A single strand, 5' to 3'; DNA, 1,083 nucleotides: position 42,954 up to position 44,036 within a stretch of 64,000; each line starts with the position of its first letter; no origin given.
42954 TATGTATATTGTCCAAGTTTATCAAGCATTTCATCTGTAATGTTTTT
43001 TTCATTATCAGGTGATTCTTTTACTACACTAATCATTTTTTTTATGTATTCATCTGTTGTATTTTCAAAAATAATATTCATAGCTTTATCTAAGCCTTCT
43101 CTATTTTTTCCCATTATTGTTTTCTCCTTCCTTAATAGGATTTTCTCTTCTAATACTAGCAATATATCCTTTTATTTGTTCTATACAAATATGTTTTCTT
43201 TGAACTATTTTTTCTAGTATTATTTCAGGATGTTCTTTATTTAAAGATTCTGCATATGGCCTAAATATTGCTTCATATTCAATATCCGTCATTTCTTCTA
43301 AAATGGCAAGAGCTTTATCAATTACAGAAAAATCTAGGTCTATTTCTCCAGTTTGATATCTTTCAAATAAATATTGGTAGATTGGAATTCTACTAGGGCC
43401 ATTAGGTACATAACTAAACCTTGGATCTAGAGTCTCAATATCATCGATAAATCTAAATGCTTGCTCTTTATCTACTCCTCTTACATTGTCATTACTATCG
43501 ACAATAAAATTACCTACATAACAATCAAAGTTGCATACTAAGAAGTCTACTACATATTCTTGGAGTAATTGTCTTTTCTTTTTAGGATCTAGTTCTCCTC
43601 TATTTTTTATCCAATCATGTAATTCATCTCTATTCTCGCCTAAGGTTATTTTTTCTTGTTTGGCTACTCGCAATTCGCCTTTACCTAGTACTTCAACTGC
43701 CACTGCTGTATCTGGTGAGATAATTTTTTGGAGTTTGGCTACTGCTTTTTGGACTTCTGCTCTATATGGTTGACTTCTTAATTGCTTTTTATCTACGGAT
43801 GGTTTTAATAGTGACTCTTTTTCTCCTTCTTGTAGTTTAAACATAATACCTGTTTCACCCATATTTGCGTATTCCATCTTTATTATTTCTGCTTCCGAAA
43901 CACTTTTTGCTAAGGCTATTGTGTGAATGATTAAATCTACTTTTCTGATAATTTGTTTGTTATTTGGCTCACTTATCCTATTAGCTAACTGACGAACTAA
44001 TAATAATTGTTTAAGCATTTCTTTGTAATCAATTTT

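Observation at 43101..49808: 2235-aa cytoplasmic giant: helical repeat arrays ending in a type-II PI4-kinase-like catalytic core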

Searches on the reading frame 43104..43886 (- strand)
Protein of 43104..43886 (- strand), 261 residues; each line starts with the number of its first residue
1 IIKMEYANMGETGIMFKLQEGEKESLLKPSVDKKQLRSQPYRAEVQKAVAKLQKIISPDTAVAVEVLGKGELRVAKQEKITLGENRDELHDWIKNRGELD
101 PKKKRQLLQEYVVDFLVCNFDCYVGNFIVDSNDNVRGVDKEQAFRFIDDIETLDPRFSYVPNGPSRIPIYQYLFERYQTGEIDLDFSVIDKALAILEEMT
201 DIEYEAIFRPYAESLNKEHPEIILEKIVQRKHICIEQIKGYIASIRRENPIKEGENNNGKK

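Call 20: search_solved_structures(query=A2, max_evalue=10, show_alignments=3)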
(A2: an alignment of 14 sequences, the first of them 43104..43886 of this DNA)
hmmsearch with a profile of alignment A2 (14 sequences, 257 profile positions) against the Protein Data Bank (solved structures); distinct sequences matched with E-value up to 10: 4.
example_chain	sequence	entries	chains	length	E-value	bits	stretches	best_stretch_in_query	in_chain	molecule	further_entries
1w9y_A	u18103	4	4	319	0.27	13.8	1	195-228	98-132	1-AMINOCYCLOPROPANE-1-CARBOXYLATE OXIDASE 1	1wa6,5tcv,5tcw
8g4k_A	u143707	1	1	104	0.62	12.6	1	172-237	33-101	5HCS_TGFBR2_1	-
7zox_A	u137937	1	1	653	0.95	12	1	173-226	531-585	Nuclear pore complex protein Nup93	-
7fik_P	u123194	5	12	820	1.1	11.8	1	173-226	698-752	Nuclear pore complex protein Nup93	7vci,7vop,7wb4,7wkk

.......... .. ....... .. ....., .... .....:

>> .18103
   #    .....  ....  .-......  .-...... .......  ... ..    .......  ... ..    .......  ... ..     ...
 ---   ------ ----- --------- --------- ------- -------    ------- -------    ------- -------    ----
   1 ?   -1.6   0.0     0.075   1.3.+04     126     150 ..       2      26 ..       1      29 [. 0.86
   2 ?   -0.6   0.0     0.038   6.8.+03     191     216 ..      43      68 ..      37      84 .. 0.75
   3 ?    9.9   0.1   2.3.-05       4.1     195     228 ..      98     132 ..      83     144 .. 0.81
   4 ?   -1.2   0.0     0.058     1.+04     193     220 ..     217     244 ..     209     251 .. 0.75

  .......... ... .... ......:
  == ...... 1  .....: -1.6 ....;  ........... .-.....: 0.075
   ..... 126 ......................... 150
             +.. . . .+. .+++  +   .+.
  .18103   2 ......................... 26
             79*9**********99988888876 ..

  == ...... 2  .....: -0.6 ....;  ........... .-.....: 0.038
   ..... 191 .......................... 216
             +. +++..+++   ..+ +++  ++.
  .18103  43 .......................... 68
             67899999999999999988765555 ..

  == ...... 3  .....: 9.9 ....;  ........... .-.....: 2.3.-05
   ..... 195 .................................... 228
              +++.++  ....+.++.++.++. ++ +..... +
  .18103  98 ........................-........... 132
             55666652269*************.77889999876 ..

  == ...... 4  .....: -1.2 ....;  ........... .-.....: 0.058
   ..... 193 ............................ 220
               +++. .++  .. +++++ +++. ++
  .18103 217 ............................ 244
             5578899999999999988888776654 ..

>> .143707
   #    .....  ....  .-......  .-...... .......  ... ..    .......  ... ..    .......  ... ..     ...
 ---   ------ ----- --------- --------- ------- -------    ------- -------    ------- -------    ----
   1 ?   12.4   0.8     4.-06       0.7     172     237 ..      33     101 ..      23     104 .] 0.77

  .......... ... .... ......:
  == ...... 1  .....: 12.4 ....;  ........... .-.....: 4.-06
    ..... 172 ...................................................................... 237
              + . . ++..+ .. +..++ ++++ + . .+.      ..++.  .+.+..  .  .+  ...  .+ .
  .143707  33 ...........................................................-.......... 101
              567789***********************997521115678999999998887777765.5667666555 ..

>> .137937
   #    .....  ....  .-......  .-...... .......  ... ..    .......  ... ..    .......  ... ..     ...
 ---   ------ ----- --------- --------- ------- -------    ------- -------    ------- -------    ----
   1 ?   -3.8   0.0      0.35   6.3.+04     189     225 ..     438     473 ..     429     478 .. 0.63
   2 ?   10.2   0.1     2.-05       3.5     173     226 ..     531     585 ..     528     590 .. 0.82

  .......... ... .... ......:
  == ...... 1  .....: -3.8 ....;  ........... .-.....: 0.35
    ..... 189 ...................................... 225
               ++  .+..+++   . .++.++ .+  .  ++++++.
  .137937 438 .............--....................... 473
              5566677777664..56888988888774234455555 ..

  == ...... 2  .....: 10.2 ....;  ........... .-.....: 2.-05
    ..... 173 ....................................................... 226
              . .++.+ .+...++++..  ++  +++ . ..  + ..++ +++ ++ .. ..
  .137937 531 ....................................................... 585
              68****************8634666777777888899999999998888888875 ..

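Call 22: find_related_loci(query=A2, collection=genome_contigs, flank=8000)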
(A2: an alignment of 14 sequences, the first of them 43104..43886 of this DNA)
Query A2 (261 aa) in genome_contigs; peptide patterns used: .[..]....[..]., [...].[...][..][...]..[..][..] (x = any residue, [..] = any of these).
185 stretches matched a pattern; 78 encode a relative of the query (tblastn E <= 1e-3); 77 distinct loci.
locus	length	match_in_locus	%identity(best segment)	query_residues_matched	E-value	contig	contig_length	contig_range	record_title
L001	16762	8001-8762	61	1-255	8e-100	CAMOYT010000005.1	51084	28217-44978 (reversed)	MAG: uncultured Firmicutes bacterium isolate SRR873602_bin.119_metaWRAP_v1.3_MAG genome assembly, contig: NODE_837_lengt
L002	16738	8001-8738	55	1-246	9e-87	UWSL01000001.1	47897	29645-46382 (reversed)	uncultured Tenericutes bacterium isolate UMGS1573 genome assembly, contig: NODE_13_length_47897_cov_3.413507, whole geno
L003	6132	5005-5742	51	1-246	2e-83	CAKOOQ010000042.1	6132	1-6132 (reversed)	MAG: uncultured Bacilli bacterium isolate REFINED_METABAT215_TOP10_CONTIGS_1500_ASSEMBLY_K77_MERGED__Hadza_MoBio_hadza-I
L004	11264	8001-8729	49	1-242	1e-78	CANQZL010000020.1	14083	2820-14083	MAG: uncultured Bacilli bacterium isolate Lapin-018__bin17 genome assembly, contig: Lapin-018__NODE_3982_length_14083_co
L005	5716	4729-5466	50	1-246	2e-78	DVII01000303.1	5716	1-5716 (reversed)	MAG TPA_asm: Candidatus Coprovivens excrementavium isolate 3297 CHK115__C379851_L5716_ERR2241863, whole genome shotgun s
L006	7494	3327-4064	49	1-246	3e-77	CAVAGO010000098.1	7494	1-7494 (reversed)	bacterium isolate H07602-L1_cleanbin_000025 genome assembly, contig: Spades_H07602-L1_contig_4607, whole genome shotgun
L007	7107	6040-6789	51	1-248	4e-77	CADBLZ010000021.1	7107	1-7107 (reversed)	MAG: uncultured Erysipelotrichaceae bacterium isolate RUG14098 genome assembly, contig: RUG14098_asm_21, whole genome sh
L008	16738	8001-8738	49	1-245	2e-76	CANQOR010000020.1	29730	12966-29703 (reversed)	MAG: uncultured Bacilli bacterium isolate Lapin-032__bin83 genome assembly, contig: Lapin-032__NODE_2493_length_29730_co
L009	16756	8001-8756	49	1-254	9e-78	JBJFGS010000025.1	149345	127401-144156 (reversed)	MAG: Candidatus Coprovivens sp. isolate PUUB45_bin.013 NODE_26_length_149345_cov_19.479135, whole genome shotgun sequenc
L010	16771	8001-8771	34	3-249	1e-42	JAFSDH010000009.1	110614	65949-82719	MAG: Bacilli bacterium isolate RGIG3038 Goat_Rectum-4__c761, whole genome shotgun sequence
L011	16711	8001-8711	35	2-245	2e-42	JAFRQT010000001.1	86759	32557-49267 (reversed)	MAG: Bacilli bacterium isolate RGIG2715 Goat_Omasum-4__c12914, whole genome shotgun sequence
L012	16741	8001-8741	36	6-248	4e-42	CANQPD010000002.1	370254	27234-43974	MAG: uncultured Dysosmobacter sp. isolate Lapin-012__bin49 genome assembly, contig: Lapin-012__NODE_9_length_370254_cov_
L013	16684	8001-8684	39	9-231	2e-42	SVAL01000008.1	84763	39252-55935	MAG: Bacillota bacterium isolate SIG201 NODE_1403_length_84763_cov_7.881126, whole genome shotgun sequence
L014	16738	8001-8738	34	7-248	3e-38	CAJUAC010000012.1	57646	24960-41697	MAG TPA_asm: uncultured Oscillospiraceae bacterium isolate MGBC119734 genome assembly, contig: MGBC119734.12, whole geno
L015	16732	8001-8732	36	3-238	6e-38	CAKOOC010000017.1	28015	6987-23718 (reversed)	MAG: uncultured Bacilli bacterium isolate REFINED_METABAT215_TOP10_CONTIGS_1500_ASSEMBLY_K77_MERGED__Hadza_MoBio_hadza-A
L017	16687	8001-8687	35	7-232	8e-37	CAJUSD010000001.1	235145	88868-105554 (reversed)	MAG TPA_asm: uncultured Oscillospiraceae bacterium isolate MGBC165041 genome assembly, contig: MGBC165041.1, whole genom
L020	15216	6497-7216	35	7-238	4e-36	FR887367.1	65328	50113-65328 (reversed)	Clostridium sp. CAG:302 genomic scaffold, scf65, whole genome shotgun sequence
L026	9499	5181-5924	34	9-248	9e-34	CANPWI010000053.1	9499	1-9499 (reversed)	MAG: uncultured Clostridia bacterium isolate Lapin-005__bin124 genome assembly, contig: Lapin-005__NODE_10031_length_949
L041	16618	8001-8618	36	23-222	5e-30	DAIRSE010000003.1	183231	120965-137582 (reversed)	MAG TPA_asm: Bacillota bacterium isolate CTOTU1356 NODE_6_length_183231_cov_148.801437, whole genome shotgun sequence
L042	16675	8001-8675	33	39-256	6e-30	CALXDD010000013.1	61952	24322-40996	MAG: uncultured Oscillospiraceae bacterium isolate BRZ_PD__bin97 genome assembly, contig: BRZ_PD__NODE_576_length_61952_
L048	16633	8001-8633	38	26-239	6e-28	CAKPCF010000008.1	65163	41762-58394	MAG: uncultured Clostridia bacterium isolate REFINED_METABAT215_TOP10_CONTIGS_1500_ASSEMBLY_K77_MERGED__Hadza_PheChl_Fib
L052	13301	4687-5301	30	9-209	8e-25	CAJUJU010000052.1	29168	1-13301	MAG TPA_asm: uncultured Acetatifactor sp. isolate MGBC146413 genome assembly, contig: MGBC146413.52, whole genome shotgu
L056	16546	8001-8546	31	40-211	2e-20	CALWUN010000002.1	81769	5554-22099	MAG: uncultured Agathobaculum sp. isolate BRZ_N__bin8 genome assembly, contig: BRZ_N__NODE_767_length_81769_cov_6.201929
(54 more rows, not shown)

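Call 27: predict_structure(alignment_id=A2)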
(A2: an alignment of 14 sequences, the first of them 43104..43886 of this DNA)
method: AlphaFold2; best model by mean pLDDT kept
length: 261 residues; sequences in the alignment: 14
mean_pLDDT: 88.4   pTM: 0.86
mean pLDDT of the five models: 88.4, 87.4, 87.3, 86.3, 86.3
residues with pLDDT >= 90: 176; 70-90: 59; 50-70: 14; < 50: 12
segments of 3 or more residues with pLDDT < 50: 1-3, 253-261
pLDDT, mean of each block of 10 residues (from residue 1): 56 78 87 83 96 95 91 89 90 92 97 96 93 93 94 91 88 92 94 97 98 95 98 97 84 40 33
secondary structure, 60 per line:
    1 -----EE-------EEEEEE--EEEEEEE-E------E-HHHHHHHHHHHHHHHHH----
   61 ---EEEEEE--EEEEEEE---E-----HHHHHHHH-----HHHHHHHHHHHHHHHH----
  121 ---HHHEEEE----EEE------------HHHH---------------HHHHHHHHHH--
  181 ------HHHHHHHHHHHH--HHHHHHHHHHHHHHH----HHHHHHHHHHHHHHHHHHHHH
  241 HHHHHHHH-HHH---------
elements in order: E15-20 E23-29 H40-56 E64-69 E72-78 H88-95 H101-116 E127-130 E135-137 H150-153 H169-178 H187-198 H201-215 H220-248
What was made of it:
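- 43104..43886 (-): Residues 1975-2235: protein-kinase-like (PI3K/PI4K/HipA-type) domain. AF2 pLDDT 88.4 (call 27).
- Fold: AF2 pLDDT 88.4, pTM 0.86 (call 27).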

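Call 30: fold_search(model_id=the predicted structure, library=pdb)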
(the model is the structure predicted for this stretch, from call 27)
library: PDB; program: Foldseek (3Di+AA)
matches with E <= 10: 1943; with E <= 0.001: 32
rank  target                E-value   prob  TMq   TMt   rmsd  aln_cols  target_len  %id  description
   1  8x2o_B                1.8e-04  1.00  0.38  0.35  16.8       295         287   14  RIPK2 in complex with K252 (released 2024-11-13)
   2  3pre                  2.4e-04  1.00  0.38  0.15  13.0       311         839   11  Quinazolines with intra-molecular hydrogen bonding scaffold (iMHBS) as PI3K/mTOR dual inhibitors. (released 2011-02-09)
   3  3sd5                  2.7e-04  1.00  0.43  0.18   9.6       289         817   12  Crystal Structure of PI3K gamma with 5-(2,4-dimorpholinopyrimidin-6-yl)-4-(trifluoromethyl)pyridin-2-amine (released 2012-01-04)
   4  5ar4_B                2.8e-04  1.00  0.35  0.34  16.0       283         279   12  RIP2 Kinase Catalytic Domain (1 - 310) complex with SB-203580 (released 2015-10-21)
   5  3akk_A                3.0e-04  1.00  0.49  0.45   7.4       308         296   16  Crystal structure of A Helicobacter pylori proinflammatory kinase CtkA (released 2010-12-01)
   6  3oaw                  3.0e-04  1.00  0.42  0.17   9.7       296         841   13  4-Methylpteridineones as Orally Active and Selective PI3K/mTOR Dual Inhibitors (released 2010-09-22)
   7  3zw3                  3.6e-04  1.00  0.47  0.19   8.3       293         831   12  Fragment based discovery of a novel and selective PI3 Kinase inhibitor (released 2011-09-28)
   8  4ynz_A                3.8e-04  1.00  0.36  0.31   5.2       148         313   20  Structure of the N-terminal domain of SAD (released 2015-12-16)
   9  4ynz_B                4.8e-04  1.00  0.40  0.34  16.5       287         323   15  Structure of the N-terminal domain of SAD (released 2015-12-16)
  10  5ar3_B                5.0e-04  1.00  0.35  0.34  16.2       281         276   13  RIP2 Kinase Catalytic Domain (1 - 310) complex with AMP-PCP (released 2015-10-21)
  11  3akl_C                5.3e-04  1.00  0.55  0.52   7.2       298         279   15  Crystal structure of A Helicobacter pylori proinflammatory kinase CtkA (released 2010-12-01)
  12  5ar7_B                5.9e-04  1.00  0.35  0.33  16.0       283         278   12  RIP2 Kinase Catalytic Domain (1 - 310) complex with Biaryl Urea (released 2015-10-21)
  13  4fhj                  5.9e-04  0.98  0.31  0.13  15.2       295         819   12  Crystal Structure of PI3K-gamma in Complex with Imidazopyridine 2 (released 2012-07-18)
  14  4yom_B                6.5e-04  1.00  0.37  0.31   5.0       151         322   20  Structure of SAD kinase (released 2015-12-16)
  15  6m13_a                6.9e-04  1.00  0.43  0.19  13.9       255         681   12  Crystal structure of Rnase L in complex with Toceranib (released 2020-09-02)
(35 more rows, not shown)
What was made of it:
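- On Protein-kinase-like (PKL) superfamily: Foldseek PDB: 32 hits at E<=1e-3, all kinases, probability 1.00, TM 0.35-0.55 (call 30).
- On Type-II PI4-kinase / Pfam PI3_PI4_kinase (PF00454): PI3K, RIPK2 and CtkA are (call 30).
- Closest known: HipA-family Ser/Thr kinases. Same: CtkA gives the best TM-scores (0.49-0.55; call 30).
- Closest known: PI3K/PI4K catalytic domains. Same: Fold-level matches to PI3K gamma, alpha, beta and delta (E 2e-4 to 1e-3; call 30).
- Foldseek PDB hits at E<=1e-3 are all kinases (RIPK2 1.8e-4, PI3K gamma 2.4e-4, CtkA 3e-4 with the best TM-score normalised to the query (TMq), 0.49-0.55; call 30). PI3K structures are among the top Foldseek hits (call 30). The best TM-score is to the HipA-like kinase CtkA (call 30).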

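Call 33: search_protein_families(library=pfam, proteins=[L017:6903-10256:+, L012:6477-10331:+, L041:6264-10355:+, L026:3012-6116:+, L020:5594-7309:+, L056:7167-10019:+, L048:7893-10829:+, L052:4351-6306:+, L042:7293-9125:+], max_evalue=0.01)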
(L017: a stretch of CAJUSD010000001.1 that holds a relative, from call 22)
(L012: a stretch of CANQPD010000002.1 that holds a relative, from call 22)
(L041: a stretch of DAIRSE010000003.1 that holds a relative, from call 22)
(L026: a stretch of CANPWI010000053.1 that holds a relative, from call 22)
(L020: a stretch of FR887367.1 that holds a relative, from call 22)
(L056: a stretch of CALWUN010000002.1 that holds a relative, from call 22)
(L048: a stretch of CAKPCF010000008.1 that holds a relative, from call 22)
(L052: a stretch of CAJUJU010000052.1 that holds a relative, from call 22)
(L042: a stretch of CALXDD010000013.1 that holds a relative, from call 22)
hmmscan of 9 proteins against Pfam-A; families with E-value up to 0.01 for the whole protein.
L017:6903-10256:+ (1118 aa): 1 family
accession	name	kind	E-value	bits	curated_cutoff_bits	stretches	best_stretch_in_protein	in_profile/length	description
PF04233.19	Phage_Mu_F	-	1.1e-13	52.3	29.6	1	209-301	20-111/112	Phage Mu protein F like protein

L012:6477-10331:+ (1285 aa): 2 families
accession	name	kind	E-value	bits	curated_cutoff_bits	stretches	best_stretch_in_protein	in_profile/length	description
PF04233.19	Phage_Mu_F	-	9.7e-13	49.3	29.6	1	353-456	17-111/112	Phage Mu protein F like protein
PF07498.18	Rho_N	-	2e-07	31.3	24.9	1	787-819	2-34/43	Rho termination factor, N-terminal domain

L041:6264-10355:+ (1364 aa): 0 families

L026:3012-6116:+ (1035 aa): 0 families

L020:5594-7309:+ (572 aa): 0 families

L056:7167-10019:+ (951 aa): 1 family
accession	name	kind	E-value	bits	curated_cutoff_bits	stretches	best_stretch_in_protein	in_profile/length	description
PF05240.20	APOBEC_C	-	0.0058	17.1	23.6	0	421-470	11-59/78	APOBEC-like C-terminal domain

L048:7893-10829:+ (979 aa): 0 families

L052:4351-6306:+ (652 aa): 0 families

L042:7293-9125:+ (611 aa): 1 family
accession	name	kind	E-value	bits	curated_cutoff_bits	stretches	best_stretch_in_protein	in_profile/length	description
PF17930.7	LpxI_N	-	0.0063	16.9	25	0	457-559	5-110/129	LpxI N-terminal domain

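Call 54: search_protein_representatives(alignment_id=A2)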
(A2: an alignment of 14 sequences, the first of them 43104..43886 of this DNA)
Query: 14 sequences, 257 profile positions. Proteins with E-value up to 0.001 (for the whole library): 1507; up to 1e-10: 1009; up to 1e-30: 407. The best 150 are listed.
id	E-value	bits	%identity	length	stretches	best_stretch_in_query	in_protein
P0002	3.3e-117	406.8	-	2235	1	1-256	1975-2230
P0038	1.3e-115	401.6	-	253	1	9-256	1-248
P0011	5.0e-111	386.6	-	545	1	2-253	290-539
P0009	3.0e-109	380.7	-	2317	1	1-255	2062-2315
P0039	2.0e-106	371.5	-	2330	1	4-255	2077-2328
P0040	8.8e-105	366.1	-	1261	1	2-255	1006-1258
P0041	1.1e-103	362.5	-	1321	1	2-254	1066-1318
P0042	4.1e-102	357.3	-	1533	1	1-255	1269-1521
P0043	6.8e-101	353.4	-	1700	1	2-253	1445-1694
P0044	2.1e-100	351.7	-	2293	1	2-250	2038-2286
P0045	6.1e-100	350.2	-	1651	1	1-252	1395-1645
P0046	1.1e-99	349.4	-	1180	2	1-248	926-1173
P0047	1.1e-98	346.1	-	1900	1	1-250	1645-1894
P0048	2.6e-98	344.9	-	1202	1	1-250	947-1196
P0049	4.5e-97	340.8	-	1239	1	3-248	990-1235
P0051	1.0e-95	336.4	-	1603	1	1-250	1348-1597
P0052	2.9e-95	334.9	-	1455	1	2-253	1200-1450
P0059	6.8e-90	317.3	-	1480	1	4-253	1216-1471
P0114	7.1e-64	232.0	-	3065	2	6-250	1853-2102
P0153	9.9e-58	211.9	-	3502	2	8-252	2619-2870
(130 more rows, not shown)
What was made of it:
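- Family size and habitat: 1,507 clusters (call 54).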

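Call 57: search_protein_families(library=pfam, alignment_id=A4, max_evalue=0.0001)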
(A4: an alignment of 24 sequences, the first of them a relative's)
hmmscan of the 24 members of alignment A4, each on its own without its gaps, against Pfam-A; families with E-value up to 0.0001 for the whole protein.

A. member 1, P0053 (1284 aa): 0 families

B. families by the number of members that match (of 24 scanned): 6 families
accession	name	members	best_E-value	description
PF04233.19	Phage_Mu_F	3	6.6e-14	Phage Mu protein F like protein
PF06152.16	Phage_min_cap2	2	1.3e-52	Phage minor capsid protein 2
PF03496.20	ADPrib_exo_Tox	2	3.9e-23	ADP-ribosyltransferase exoenzyme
PF00293.34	NUDIX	1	1.1e-12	NUDIX domain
PF07498.18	Rho_N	1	8.2e-07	Rho termination factor, N-terminal domain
PF00454.33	PI3_PI4_kinase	1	5.3e-05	Phosphatidylinositol 3- and 4-kinase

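Call 58: search_protein_families(library=phrogs, proteins=[window:43104-43886:-, L017:6903-10256:+, L010:7974-8789:+], max_evalue=0.01)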
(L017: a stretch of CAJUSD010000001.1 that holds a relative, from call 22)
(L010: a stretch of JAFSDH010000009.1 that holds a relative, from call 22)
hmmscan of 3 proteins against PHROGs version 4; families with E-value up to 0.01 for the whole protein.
window:43104-43886:- (261 aa): 0 families

L017:6903-10256:+ (1118 aa): 15 families
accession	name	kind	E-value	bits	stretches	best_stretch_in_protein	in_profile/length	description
phrog_28652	-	unknown function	2.3e-64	219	1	27-304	20-299/497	-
phrog_2468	-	head and packaging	8.4e-33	115.1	1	24-303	31-271/303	head morphogenesis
phrog_3517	-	head and packaging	3.1e-26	93.5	1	25-305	39-329/371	head morphogenesis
phrog_2662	-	head and packaging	2.1e-21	77.2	1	219-307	621-711/717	portal protein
phrog_16493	-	head and packaging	3.4e-21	76.6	1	122-301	105-281/535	head maturation protease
phrog_6577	-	unknown function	1.1e-16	61.4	1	96-323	73-248/1066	-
phrog_595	-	head and packaging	9.9e-14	52.5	1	211-302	219-295/513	head maturation protease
phrog_4728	-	head and packaging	2.1e-13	50.9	1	218-307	216-302/591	head morphogenesis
phrog_115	-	head and packaging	3.8e-12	47.2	1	217-306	237-319/665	minor head protein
phrog_2841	-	head and packaging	2.8e-10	40.8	1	207-302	218-304/525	minor head protein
phrog_24918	-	head and packaging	1.6e-05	25.5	1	215-301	152-238/250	head morphogenesis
phrog_1657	-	head and packaging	0.0006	20.2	1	202-304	199-298/337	head morphogenesis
phrog_19443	-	head and packaging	0.0036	16.8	1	216-302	198-282/579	minor head protein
phrog_7625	-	head and packaging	0.0047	16.9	1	217-301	162-245/504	head morphogenesis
phrog_18477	-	head and packaging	0.0058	16.4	0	218-307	202-289/760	head morphogenesis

L010:7974-8789:+ (272 aa): 0 families
